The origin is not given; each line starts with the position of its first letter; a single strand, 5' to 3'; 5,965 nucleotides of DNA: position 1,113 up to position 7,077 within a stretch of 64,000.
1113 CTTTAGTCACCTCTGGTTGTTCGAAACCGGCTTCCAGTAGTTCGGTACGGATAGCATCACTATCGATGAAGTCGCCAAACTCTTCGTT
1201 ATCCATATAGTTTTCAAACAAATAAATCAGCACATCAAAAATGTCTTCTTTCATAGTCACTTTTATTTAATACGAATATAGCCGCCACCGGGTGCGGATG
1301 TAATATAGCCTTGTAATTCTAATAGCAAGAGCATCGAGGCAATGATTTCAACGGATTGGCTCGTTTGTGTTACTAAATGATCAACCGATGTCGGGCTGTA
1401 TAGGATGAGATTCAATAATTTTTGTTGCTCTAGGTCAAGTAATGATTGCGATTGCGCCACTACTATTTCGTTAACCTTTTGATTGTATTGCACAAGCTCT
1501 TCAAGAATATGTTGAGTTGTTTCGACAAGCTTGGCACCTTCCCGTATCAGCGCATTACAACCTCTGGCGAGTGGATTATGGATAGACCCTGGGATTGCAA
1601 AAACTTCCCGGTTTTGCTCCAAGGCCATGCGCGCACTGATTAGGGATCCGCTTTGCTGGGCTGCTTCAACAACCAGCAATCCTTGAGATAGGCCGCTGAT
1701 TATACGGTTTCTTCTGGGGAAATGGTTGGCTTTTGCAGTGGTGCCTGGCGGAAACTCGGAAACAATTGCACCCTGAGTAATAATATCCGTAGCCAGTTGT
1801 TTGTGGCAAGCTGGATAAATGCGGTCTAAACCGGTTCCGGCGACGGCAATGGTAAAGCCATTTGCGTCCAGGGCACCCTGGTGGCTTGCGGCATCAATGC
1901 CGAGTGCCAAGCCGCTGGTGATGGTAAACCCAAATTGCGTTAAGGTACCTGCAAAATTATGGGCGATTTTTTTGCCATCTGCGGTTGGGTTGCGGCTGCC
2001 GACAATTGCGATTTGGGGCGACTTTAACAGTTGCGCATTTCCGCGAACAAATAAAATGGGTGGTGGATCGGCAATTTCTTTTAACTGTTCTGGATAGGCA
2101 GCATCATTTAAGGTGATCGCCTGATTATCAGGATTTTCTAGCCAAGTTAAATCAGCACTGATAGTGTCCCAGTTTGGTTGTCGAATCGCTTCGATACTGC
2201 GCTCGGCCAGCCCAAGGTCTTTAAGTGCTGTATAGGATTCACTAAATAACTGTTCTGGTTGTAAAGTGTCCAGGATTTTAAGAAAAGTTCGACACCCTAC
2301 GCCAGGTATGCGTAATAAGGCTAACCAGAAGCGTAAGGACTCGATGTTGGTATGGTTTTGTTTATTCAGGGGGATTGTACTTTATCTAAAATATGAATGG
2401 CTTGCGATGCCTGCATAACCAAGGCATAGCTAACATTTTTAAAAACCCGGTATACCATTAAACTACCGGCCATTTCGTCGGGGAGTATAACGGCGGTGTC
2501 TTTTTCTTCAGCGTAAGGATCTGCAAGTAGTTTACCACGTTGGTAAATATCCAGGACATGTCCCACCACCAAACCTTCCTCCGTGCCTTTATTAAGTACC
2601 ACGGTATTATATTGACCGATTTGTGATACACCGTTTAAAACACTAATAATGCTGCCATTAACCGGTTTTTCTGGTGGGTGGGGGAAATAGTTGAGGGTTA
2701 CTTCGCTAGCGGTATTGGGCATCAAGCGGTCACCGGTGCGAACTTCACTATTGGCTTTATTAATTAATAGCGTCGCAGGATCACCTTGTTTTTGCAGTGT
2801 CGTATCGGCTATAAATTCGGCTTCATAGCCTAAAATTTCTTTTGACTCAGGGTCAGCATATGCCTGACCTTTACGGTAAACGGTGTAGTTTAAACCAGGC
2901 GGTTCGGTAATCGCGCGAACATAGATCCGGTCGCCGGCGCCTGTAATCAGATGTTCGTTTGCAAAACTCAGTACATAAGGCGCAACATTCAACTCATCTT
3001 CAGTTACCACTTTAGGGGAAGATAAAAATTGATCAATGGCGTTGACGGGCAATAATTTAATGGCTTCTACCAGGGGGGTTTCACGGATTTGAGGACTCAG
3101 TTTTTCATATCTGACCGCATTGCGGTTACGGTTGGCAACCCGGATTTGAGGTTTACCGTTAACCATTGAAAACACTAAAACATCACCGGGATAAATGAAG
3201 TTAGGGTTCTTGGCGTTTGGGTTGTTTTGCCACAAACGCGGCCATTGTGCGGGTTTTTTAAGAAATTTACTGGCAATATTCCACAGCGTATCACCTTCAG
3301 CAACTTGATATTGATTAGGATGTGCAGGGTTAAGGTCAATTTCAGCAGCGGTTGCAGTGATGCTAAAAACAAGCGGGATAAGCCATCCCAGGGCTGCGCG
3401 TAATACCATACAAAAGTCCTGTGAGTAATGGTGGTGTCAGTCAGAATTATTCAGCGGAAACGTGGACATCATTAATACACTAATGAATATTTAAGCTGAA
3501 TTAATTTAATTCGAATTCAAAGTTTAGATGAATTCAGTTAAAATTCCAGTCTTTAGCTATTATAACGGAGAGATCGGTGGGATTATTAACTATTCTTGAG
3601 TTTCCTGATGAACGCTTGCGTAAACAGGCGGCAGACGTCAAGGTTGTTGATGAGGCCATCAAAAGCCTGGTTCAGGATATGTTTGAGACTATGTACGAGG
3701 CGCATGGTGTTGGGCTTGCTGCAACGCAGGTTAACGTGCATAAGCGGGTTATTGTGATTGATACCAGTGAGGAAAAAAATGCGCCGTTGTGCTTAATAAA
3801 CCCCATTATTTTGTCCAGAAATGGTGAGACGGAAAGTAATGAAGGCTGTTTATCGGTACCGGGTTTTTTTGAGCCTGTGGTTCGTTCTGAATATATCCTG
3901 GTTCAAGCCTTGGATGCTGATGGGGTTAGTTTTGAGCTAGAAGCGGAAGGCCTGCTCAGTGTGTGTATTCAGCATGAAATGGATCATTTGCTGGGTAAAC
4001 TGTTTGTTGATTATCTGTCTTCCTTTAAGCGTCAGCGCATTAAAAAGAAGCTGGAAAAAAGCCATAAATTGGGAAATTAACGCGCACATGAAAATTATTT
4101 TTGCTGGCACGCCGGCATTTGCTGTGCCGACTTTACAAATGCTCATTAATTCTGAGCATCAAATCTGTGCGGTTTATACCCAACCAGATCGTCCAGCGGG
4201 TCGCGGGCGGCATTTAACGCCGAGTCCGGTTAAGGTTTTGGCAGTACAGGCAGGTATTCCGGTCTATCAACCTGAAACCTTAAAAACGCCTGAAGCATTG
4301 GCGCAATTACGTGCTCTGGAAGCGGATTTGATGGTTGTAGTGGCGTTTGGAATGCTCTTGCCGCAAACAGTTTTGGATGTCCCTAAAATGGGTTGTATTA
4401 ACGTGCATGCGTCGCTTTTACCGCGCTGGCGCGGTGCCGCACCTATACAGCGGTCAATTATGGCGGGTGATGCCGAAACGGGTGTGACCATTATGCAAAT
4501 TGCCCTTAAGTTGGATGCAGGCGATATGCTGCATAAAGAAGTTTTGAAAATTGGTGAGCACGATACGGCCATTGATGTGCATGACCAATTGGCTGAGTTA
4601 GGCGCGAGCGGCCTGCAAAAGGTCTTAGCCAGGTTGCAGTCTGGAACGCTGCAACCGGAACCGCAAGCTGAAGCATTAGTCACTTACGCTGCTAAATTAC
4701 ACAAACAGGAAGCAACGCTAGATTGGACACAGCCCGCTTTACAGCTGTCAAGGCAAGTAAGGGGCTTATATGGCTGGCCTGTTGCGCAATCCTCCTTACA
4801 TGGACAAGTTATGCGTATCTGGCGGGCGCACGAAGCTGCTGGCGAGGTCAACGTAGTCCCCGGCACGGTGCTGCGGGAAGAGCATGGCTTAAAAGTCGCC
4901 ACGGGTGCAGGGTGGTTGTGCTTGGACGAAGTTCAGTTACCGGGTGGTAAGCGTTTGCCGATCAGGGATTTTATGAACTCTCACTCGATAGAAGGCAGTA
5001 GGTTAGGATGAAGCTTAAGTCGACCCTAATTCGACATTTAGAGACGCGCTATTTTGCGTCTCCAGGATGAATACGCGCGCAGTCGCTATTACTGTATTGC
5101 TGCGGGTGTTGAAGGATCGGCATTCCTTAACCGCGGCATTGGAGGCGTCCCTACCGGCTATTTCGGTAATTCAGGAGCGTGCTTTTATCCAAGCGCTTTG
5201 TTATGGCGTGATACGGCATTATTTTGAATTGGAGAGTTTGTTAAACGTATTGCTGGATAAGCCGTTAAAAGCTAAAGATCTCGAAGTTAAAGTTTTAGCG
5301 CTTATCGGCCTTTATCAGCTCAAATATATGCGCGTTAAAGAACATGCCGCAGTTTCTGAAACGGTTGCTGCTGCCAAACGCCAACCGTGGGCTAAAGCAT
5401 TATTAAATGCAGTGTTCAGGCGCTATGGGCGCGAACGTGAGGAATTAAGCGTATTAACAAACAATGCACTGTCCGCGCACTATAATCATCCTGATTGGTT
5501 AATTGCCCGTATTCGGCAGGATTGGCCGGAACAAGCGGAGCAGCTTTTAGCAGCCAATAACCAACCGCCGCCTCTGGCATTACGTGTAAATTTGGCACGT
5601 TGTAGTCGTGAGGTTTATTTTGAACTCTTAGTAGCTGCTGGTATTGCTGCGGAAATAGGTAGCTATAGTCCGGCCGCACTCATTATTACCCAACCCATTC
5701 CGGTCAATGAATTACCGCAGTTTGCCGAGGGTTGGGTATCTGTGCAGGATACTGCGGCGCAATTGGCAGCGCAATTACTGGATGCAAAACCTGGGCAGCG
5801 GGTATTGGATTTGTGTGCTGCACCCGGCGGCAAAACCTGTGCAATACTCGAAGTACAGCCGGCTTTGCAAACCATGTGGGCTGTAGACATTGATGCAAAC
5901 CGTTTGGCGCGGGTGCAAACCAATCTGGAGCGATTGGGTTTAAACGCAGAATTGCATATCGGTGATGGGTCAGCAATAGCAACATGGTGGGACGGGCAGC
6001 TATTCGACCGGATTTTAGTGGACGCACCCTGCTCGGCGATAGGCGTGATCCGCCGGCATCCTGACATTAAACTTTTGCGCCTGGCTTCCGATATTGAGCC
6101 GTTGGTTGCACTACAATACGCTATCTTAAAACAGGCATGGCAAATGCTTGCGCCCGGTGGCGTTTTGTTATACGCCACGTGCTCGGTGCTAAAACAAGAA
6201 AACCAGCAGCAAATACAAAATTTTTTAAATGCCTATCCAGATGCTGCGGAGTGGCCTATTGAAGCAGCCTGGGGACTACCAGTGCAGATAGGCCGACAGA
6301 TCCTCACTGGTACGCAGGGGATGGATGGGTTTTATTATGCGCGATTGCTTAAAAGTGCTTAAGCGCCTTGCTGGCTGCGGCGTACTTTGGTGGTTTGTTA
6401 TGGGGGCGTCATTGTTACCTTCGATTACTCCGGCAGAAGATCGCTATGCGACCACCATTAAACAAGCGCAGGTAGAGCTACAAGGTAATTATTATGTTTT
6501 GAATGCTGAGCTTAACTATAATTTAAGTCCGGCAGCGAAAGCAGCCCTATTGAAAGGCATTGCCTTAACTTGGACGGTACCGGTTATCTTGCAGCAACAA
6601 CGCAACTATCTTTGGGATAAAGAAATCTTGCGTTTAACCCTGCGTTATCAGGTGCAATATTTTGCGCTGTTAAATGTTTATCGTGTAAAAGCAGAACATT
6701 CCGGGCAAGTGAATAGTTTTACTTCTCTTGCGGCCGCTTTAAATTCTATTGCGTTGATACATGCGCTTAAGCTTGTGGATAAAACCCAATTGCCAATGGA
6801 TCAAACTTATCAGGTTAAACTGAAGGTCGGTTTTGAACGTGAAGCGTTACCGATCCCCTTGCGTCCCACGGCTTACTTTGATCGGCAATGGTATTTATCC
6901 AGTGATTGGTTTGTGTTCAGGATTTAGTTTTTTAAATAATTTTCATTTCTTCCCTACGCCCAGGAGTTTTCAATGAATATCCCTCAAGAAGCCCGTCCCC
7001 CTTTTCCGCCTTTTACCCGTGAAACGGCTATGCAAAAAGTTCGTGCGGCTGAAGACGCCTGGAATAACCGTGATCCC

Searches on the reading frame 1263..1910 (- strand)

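Call 113: search_protein_families(library=pfam, proteins=[window:1263-1910:-], max_evalue=0.00001)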
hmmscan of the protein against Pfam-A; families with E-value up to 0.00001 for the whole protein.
window:1263-1910:- (215 aa): 2 families
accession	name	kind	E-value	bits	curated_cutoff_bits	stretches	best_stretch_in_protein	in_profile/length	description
PF02481.21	DNA_processg_A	-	3.4e-51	173.9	29.6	1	1-130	81-211/212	DNA recombination-mediator protein A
PF17782.7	DprA_WH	-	2.7e-13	50.2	22.9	1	154-209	6-61/61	DprA winged helix domain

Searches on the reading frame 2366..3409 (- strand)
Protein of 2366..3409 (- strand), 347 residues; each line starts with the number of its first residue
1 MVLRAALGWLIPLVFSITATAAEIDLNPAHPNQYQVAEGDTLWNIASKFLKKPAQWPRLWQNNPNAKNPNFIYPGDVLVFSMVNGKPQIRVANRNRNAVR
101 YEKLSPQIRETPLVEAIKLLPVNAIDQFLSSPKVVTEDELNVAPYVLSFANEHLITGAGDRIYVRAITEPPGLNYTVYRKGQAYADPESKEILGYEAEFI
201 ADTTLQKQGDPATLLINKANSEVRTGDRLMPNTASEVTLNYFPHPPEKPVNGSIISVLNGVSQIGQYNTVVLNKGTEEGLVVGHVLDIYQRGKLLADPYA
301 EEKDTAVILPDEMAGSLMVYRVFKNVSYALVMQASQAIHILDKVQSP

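Call 113: search_protein_families(library=pfam, proteins=[window:2366-3409:-], max_evalue=0.00001)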
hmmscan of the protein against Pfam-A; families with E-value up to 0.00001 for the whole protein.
window:2366-3409:- (347 aa): 1 family
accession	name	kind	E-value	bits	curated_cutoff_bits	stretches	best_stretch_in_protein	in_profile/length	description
PF01476.26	LysM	-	3.9e-09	36.7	20.9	1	34-79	1-41/43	LysM domain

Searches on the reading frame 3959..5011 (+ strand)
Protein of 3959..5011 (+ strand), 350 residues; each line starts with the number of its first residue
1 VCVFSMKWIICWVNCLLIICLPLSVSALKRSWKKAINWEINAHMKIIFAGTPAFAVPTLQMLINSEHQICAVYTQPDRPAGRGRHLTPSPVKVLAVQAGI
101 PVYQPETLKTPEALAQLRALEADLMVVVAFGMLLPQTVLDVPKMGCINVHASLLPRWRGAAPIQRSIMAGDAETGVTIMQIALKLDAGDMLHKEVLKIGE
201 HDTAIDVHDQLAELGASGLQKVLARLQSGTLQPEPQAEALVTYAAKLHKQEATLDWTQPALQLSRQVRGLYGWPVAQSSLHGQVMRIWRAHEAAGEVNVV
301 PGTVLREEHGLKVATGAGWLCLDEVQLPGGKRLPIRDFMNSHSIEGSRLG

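Call 113: search_protein_families(library=pfam, proteins=[window:3959-5011:+], max_evalue=0.00001)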
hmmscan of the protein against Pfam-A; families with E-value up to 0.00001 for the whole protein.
window:3959-5011:+ (350 aa): 2 families
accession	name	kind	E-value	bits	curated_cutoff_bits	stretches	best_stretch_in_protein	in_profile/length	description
PF00551.24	Formyl_trans_N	-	7.8e-44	150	26.1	1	44-223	1-181/181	Formyl transferase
PF02911.23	Formyl_trans_C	-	3.4e-23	82.2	21.1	1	246-342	1-99/100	Formyl transferase, C-terminal domain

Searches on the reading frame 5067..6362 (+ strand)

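Call 113: search_protein_families(library=pfam, proteins=[window:5067-6362:+], max_evalue=0.00001)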
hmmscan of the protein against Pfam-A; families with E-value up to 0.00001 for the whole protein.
window:5067-6362:+ (431 aa): 5 families
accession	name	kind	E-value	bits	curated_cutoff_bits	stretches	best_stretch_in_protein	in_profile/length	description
PF01189.24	Methyltr_RsmB-F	-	8e-59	199.1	27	1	236-427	2-198/199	16S rRNA methyltransferase RsmB/F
PF22458.1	RsmF-B_ferredox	-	1.7e-27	95.8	27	1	141-214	1-74/74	Methyltr_RsmF/B-like, ferredoxin-like domain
PF01029.23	NusB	-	2.1e-19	70.6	23.1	1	1-120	1-131/133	NusB family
PF13847.12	Methyltransf_31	-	1.4e-07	31.7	27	1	241-390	2-129/145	Methyltransferase domain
PF01728.25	FtsJ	-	9.7e-06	26.1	24.1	0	238-386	19-151/181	FtsJ-like methyltransferase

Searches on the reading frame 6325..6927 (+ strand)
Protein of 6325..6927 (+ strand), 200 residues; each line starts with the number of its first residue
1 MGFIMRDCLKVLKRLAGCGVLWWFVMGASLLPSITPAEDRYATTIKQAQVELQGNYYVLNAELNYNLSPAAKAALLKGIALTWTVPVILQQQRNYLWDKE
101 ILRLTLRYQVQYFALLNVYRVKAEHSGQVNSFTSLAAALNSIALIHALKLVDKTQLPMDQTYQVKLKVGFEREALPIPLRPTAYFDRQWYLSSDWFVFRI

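Call 114: search_protein_families(library=pfam, proteins=[window:6325-6927:+], max_evalue=1e-8)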
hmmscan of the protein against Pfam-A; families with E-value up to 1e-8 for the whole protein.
window:6325-6927:+ (200 aa): 1 family
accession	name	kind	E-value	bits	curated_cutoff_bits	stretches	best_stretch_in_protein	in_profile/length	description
PF14334.11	DUF4390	-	1e-42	145.8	27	1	44-198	5-160/161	Domain of unknown function (DUF4390)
